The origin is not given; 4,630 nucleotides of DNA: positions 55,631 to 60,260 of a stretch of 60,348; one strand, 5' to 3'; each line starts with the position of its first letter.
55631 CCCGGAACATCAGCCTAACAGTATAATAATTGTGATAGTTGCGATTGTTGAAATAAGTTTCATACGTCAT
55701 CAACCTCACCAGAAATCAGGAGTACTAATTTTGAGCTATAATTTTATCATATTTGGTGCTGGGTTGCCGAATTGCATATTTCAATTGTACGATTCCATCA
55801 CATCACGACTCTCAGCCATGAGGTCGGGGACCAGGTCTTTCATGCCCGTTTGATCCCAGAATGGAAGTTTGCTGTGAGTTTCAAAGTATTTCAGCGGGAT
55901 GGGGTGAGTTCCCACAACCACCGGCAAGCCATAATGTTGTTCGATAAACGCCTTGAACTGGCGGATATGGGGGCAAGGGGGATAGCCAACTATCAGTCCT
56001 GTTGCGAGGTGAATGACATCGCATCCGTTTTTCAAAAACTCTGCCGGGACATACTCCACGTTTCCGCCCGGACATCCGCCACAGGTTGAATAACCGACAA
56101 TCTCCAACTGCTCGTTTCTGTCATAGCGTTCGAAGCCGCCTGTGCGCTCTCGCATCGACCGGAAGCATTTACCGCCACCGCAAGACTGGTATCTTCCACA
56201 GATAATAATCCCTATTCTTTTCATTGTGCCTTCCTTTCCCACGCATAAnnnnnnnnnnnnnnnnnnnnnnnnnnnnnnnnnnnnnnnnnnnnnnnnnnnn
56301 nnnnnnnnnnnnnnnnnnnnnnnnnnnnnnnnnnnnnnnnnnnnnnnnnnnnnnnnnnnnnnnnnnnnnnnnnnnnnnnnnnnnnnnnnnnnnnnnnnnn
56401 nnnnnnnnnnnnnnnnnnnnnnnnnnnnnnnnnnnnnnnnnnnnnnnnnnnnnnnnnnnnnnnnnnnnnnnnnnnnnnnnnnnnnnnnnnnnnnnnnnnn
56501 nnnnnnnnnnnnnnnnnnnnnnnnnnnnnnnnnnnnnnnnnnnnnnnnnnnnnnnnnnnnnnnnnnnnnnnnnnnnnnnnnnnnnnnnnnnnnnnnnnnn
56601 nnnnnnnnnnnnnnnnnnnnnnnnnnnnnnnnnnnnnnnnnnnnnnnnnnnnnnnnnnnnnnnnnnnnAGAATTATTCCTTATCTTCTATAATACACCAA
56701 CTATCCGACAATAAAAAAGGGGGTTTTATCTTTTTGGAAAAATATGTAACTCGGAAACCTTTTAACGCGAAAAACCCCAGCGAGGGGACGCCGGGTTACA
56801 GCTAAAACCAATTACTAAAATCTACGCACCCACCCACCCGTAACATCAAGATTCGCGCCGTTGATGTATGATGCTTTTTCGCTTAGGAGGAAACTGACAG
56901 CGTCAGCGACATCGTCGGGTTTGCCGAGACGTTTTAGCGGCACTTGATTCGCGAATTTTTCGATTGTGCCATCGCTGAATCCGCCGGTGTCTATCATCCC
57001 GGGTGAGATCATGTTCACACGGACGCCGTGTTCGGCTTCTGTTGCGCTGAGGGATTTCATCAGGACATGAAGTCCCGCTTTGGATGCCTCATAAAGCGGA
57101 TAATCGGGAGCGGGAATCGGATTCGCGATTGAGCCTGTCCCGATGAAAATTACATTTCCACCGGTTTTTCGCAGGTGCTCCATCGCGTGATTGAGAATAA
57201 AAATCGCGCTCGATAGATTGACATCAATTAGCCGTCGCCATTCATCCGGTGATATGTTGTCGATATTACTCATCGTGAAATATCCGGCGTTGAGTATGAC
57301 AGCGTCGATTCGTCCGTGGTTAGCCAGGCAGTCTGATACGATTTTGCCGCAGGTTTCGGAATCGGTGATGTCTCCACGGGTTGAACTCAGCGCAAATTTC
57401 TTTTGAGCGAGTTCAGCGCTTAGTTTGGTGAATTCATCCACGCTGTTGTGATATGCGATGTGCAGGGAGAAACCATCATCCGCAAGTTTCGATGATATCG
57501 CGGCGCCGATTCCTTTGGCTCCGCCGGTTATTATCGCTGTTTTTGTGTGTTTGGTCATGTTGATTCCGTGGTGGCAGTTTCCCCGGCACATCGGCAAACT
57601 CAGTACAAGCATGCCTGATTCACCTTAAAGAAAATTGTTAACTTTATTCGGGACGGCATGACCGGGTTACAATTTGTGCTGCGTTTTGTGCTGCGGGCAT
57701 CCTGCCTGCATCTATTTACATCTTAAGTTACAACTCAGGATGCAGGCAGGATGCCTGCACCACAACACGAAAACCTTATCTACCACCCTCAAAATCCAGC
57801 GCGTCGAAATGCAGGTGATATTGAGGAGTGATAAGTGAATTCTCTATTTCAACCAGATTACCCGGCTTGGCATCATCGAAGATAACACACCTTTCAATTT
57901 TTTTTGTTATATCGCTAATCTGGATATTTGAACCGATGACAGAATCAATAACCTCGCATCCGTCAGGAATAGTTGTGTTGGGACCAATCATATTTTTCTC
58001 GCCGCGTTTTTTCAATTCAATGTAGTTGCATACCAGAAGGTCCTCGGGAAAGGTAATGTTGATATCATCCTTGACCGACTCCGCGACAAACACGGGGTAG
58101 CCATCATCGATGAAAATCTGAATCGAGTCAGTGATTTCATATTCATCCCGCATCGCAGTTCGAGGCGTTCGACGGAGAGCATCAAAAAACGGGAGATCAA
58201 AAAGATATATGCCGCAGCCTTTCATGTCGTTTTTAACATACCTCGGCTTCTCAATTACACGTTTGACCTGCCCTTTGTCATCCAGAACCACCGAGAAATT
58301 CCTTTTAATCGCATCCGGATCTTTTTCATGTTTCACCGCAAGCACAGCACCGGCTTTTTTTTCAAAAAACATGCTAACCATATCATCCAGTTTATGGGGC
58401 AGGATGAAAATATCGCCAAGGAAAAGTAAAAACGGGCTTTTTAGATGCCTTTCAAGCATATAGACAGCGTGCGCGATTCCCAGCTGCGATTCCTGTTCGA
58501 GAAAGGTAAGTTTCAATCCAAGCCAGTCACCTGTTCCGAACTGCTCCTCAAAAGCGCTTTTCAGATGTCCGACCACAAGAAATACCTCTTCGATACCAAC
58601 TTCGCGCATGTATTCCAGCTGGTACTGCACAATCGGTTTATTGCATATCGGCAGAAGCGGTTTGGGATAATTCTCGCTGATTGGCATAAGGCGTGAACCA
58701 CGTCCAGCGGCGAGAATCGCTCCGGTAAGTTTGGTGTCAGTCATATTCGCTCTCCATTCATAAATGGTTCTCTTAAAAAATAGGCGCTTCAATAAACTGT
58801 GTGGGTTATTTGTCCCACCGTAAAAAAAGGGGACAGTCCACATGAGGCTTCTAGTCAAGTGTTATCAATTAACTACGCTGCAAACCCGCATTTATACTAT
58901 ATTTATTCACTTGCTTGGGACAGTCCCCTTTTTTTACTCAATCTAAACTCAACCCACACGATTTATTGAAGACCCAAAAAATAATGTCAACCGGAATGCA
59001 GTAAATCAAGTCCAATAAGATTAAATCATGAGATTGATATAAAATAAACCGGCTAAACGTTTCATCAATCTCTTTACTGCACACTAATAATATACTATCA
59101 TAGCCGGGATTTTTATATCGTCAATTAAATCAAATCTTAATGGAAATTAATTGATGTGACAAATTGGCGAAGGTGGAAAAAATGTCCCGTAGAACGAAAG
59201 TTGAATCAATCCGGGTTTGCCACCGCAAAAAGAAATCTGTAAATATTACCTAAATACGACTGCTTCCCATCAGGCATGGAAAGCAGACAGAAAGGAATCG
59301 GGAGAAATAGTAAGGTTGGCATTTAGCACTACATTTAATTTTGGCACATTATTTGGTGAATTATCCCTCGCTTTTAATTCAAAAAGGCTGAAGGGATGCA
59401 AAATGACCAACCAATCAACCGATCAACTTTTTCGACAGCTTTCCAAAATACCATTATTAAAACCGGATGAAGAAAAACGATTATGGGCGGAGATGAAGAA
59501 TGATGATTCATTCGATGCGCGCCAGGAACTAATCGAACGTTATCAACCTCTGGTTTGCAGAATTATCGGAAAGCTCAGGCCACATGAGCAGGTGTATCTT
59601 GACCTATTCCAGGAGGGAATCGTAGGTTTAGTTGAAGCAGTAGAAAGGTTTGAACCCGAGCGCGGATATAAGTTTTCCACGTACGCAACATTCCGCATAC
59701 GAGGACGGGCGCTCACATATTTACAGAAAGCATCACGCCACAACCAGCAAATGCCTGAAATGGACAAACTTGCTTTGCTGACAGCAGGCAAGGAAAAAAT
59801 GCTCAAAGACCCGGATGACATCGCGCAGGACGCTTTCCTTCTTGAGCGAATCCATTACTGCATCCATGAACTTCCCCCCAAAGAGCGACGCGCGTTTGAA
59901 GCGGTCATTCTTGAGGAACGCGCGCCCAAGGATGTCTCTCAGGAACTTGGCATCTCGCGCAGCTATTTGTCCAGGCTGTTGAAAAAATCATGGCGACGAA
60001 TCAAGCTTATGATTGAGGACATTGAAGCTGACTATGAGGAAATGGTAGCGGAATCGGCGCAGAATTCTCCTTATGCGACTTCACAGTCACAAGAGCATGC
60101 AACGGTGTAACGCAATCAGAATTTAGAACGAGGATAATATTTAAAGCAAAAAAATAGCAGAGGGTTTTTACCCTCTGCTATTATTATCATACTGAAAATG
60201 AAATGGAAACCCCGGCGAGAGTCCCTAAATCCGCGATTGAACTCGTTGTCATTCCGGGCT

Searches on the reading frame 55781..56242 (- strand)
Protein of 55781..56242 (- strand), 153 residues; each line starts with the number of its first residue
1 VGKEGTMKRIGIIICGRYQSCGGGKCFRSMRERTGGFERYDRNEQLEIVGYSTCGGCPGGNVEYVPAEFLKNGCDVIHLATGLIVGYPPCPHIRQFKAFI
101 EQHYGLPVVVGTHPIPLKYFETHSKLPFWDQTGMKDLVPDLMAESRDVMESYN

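Call 82: search_protein_families(library=pfam, proteins=[window:55781-56242:-], max_evalue=0.001)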
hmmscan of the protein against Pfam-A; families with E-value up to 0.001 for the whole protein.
window:55781-56242:- (153 aa): 1 family
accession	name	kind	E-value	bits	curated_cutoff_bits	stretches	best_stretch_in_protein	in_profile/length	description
PF08821.16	CGGC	-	2.3e-28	98.9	27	1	9-113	1-106/106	CGGC domain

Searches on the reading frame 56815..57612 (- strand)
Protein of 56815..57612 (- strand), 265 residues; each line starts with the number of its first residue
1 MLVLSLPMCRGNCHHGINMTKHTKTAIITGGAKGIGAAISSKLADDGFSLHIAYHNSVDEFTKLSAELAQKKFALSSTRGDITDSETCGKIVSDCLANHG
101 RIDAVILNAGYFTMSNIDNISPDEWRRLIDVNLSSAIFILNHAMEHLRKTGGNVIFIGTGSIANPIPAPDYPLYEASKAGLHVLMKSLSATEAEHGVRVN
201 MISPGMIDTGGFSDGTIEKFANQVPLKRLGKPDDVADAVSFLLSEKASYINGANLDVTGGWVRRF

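Call 82: search_protein_families(library=pfam, proteins=[window:56815-57612:-], max_evalue=0.001)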
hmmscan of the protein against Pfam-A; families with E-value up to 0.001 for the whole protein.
window:56815-57612:- (265 aa): 6 families
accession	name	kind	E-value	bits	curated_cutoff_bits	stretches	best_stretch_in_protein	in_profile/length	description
PF13561.12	adh_short_C2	-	7.2e-50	170.2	27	1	32-261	3-235/236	Enoyl-(Acyl carrier protein) reductase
PF00106.31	adh_short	-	3.5e-42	144.6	26.6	1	24-210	1-185/195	short chain dehydrogenase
PF08659.16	KR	-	2.4e-11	44.3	22.6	1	25-189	2-164/180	KR domain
PF23441.1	SDR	-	4.3e-08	33.3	27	1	24-216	8-203/258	SDR-like rossmann domain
PF08643.16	DUF1776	-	3e-06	27.3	25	1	104-213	94-204/294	Fungal family of unknown function (DUF1776)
PF01370.27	Epimerase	-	9.9e-05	22.3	20.9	1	27-205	2-176/240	NAD dependent epimerase/dehydratase family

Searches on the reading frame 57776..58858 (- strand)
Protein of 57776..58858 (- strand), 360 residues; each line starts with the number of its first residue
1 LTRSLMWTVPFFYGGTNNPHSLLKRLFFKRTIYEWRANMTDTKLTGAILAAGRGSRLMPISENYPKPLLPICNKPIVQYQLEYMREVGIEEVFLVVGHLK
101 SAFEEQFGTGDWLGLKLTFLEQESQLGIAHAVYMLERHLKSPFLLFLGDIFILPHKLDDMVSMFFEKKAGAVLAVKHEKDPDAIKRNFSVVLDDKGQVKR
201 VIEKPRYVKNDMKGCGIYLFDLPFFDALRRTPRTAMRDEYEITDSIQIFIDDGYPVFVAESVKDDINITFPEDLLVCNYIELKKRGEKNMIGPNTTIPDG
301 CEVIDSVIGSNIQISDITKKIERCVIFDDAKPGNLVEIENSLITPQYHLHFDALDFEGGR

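Call 30: search_protein_families(library=pfam, proteins=[window:57776-58858:-], max_evalue=0.001)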
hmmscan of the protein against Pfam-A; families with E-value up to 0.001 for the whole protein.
window:57776-58858:- (360 aa): 4 families
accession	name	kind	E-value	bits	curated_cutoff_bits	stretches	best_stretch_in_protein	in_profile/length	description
PF00483.29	NTP_transferase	-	3.8e-31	109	21.2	1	47-256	3-216/245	Nucleotidyl transferase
PF12804.13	NTP_transf_3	-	1.2e-11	45.5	27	1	46-178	1-125/160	MobA-like NTP transferase domain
PF25084.1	LbH_EIF2B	-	1.2e-08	35.3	54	1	286-349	19-81/105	EIF2B subunit epsilon LbH domain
PF01128.25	IspD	-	2.7e-05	24.5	27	0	48-280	5-218/221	2-C-methyl-D-erythritol 4-phosphate cytidylyltransferase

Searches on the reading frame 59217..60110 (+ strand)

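Call 82: search_protein_families(library=pfam, proteins=[window:59217-60110:+], max_evalue=0.001)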
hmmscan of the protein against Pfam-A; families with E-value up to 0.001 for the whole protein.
window:59217-60110:+ (297 aa): 3 families
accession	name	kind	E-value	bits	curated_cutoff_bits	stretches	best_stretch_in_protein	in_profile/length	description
PF04542.20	Sigma70_r2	-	1.8e-20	72.9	24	1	105-174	1-70/71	Sigma-70 region 2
PF08281.18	Sigma70_r4_2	-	2.8e-06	27.3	25.7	1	210-249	2-41/54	Sigma-70, region 4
PF04545.22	Sigma70_r4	-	1.4e-05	25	24.1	1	215-263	1-49/50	Sigma-70, region 4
